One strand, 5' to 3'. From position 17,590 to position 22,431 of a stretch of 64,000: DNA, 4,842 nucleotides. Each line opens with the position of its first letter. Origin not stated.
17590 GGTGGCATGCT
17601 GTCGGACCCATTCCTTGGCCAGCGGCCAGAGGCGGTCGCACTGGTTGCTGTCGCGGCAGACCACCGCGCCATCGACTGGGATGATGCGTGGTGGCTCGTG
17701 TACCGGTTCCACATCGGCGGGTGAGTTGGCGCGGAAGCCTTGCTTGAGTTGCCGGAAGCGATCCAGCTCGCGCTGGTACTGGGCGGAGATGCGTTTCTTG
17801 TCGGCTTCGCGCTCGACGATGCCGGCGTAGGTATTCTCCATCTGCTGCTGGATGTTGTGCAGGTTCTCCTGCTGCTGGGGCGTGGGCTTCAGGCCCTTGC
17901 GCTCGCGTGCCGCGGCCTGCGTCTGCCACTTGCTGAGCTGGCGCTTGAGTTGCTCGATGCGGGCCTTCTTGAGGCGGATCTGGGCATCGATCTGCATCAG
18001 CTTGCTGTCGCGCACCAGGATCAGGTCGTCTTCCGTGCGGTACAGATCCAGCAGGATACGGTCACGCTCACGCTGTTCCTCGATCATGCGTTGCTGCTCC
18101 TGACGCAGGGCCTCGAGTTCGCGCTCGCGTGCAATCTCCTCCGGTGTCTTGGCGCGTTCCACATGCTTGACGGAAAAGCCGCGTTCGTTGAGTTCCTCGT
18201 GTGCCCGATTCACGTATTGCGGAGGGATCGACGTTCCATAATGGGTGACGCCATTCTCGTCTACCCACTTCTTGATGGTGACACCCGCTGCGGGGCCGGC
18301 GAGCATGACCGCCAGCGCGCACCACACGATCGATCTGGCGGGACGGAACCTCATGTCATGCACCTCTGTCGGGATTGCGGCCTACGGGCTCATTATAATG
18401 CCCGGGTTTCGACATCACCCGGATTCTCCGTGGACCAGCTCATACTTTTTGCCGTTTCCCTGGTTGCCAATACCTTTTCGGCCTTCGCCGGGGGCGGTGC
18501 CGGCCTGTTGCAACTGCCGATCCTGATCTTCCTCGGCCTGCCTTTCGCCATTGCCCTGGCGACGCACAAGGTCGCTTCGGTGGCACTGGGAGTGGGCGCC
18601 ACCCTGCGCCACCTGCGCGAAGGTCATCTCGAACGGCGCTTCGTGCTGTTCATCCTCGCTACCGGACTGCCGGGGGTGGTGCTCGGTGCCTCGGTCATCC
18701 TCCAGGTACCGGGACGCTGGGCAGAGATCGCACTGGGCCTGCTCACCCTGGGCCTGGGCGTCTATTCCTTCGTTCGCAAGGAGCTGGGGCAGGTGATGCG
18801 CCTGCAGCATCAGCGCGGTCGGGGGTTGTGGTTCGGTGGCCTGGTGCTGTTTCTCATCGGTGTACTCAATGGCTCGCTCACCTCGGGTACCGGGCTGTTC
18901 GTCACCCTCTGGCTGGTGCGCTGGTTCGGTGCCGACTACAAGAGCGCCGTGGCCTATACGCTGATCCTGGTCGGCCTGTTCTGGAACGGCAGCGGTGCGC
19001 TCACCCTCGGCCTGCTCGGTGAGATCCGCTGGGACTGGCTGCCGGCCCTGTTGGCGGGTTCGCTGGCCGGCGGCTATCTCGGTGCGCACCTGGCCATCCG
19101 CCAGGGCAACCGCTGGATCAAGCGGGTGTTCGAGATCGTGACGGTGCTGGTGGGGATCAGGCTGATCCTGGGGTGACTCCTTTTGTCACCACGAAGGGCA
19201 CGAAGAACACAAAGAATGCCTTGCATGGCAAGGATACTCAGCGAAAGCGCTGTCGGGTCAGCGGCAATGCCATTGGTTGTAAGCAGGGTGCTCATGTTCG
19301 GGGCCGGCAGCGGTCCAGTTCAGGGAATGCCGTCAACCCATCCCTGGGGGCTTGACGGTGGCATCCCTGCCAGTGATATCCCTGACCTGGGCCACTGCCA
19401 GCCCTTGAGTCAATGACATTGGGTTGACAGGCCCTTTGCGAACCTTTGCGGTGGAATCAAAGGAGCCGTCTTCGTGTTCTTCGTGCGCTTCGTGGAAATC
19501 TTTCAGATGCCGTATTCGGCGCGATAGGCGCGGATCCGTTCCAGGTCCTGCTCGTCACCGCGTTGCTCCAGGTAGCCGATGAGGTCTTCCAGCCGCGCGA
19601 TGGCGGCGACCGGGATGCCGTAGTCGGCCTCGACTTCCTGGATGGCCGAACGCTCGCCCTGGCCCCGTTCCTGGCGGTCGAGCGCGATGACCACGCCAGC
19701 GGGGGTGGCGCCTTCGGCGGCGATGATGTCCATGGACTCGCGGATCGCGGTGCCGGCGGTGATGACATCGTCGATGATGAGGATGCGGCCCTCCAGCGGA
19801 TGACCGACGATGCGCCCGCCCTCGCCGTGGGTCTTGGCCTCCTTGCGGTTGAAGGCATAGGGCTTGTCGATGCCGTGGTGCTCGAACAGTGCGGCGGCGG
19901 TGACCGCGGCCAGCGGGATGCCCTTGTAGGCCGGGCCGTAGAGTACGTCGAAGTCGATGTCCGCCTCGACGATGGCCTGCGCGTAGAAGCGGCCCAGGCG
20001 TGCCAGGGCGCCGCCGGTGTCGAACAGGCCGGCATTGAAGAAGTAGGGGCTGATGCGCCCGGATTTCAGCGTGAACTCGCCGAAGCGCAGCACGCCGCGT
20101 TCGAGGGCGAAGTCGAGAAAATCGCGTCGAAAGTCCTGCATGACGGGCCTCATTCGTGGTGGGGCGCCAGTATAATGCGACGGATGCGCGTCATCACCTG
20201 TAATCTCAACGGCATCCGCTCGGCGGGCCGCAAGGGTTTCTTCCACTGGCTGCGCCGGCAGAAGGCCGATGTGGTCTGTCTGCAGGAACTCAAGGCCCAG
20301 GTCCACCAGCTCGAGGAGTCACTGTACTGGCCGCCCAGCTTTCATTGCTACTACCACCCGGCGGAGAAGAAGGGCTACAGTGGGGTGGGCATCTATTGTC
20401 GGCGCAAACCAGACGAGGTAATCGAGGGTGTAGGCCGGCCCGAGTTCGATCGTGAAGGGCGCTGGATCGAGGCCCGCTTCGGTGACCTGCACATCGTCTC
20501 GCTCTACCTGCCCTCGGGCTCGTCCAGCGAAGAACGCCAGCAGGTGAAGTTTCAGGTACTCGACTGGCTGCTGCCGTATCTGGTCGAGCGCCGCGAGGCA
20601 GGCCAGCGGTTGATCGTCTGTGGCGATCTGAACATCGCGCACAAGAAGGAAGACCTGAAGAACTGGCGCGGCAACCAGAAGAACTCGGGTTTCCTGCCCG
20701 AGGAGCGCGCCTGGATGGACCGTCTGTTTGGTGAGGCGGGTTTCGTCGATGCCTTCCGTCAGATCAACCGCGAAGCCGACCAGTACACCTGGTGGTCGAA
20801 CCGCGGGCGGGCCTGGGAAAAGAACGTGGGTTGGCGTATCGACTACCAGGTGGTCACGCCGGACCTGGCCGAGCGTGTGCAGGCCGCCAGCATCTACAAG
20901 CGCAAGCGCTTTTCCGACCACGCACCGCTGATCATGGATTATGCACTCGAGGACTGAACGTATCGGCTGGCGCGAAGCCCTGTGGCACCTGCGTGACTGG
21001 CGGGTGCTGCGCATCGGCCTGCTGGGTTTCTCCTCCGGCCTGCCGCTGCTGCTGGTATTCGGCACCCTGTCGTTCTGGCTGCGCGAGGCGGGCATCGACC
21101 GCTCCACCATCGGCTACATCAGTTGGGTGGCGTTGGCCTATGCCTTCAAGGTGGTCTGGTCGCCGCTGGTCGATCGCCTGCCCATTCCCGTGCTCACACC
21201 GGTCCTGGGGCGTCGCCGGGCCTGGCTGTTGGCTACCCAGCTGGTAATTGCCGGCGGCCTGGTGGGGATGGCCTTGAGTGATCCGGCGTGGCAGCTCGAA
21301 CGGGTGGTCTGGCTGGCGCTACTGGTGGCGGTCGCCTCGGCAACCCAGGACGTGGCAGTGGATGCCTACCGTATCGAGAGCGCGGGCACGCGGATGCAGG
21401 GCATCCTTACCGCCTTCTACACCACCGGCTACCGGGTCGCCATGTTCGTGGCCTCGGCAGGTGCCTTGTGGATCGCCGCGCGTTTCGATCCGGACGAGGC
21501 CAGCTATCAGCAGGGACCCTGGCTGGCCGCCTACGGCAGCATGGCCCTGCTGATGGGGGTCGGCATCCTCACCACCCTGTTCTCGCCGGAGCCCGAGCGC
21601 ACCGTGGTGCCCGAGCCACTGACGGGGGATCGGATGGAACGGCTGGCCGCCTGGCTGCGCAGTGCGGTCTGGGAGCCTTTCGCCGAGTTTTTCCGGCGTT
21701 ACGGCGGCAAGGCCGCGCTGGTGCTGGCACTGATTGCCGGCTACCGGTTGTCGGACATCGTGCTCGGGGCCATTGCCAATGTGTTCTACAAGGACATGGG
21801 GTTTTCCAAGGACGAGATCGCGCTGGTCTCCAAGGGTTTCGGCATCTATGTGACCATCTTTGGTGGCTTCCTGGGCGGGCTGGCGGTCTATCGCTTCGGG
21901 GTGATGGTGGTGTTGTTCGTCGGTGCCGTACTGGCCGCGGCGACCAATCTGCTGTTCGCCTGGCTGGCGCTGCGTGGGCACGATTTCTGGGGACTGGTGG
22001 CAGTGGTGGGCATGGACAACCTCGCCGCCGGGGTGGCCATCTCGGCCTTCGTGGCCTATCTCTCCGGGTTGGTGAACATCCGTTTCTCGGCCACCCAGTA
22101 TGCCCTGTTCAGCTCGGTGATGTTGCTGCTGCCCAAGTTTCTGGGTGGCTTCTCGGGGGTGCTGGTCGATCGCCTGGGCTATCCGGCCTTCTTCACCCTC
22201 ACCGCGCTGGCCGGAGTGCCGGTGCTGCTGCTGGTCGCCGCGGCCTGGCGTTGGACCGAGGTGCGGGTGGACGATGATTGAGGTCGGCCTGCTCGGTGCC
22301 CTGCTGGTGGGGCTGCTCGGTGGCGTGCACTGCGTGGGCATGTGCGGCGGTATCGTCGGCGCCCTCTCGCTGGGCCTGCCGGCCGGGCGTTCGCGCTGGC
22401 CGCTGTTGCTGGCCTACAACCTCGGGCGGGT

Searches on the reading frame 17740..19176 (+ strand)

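Call 79: search_protein_families(library=pfam, proteins=[window:17740-19176:+], max_evalue=0.00001)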
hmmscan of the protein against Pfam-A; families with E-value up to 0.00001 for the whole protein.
window:17740-19176:+ (478 aa): 1 family
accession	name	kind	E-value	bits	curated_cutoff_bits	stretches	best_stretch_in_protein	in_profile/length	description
PF01925.25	TauE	-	8.9e-45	153.6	32.6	1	236-475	1-237/237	Sulfite exporter TauE/SafE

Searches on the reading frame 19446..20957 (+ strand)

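Call 79: search_protein_families(library=pfam, proteins=[window:19446-20957:+], max_evalue=0.00001)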
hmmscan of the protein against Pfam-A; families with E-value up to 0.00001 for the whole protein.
window:19446-20957:+ (503 aa): 1 family
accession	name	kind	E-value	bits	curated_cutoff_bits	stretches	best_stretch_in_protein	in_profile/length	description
PF03372.29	Exo_endo_phos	-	2.7e-33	115.9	24.5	1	250-492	1-225/225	Endonuclease/Exonuclease/phosphatase family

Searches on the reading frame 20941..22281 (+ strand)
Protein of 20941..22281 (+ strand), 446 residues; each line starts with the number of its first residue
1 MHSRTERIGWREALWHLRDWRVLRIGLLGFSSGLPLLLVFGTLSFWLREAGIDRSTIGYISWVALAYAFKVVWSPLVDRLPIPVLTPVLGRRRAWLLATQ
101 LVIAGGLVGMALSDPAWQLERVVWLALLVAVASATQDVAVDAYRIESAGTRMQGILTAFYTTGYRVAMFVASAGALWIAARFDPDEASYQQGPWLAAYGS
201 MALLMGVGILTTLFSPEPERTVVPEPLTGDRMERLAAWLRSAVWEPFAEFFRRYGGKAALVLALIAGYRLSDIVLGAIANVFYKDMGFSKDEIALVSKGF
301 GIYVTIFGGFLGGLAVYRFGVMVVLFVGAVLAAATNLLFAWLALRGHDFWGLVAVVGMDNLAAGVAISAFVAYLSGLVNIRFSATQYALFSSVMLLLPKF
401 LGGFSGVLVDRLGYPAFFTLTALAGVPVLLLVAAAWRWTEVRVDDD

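Call 79: search_protein_families(library=pfam, proteins=[window:20941-22281:+], max_evalue=0.00001)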
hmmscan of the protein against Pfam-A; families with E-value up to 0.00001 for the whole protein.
window:20941-22281:+ (446 aa): 2 families
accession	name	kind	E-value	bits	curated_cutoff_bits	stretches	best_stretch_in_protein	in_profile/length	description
PF07690.21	MFS_1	-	1.1e-16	61.2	33.4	2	27-252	3-201/347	Major Facilitator Superfamily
PF13000.13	Acatn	-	1e-09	38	23.7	1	28-104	8-82/546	Acetyl-coenzyme A transporter 1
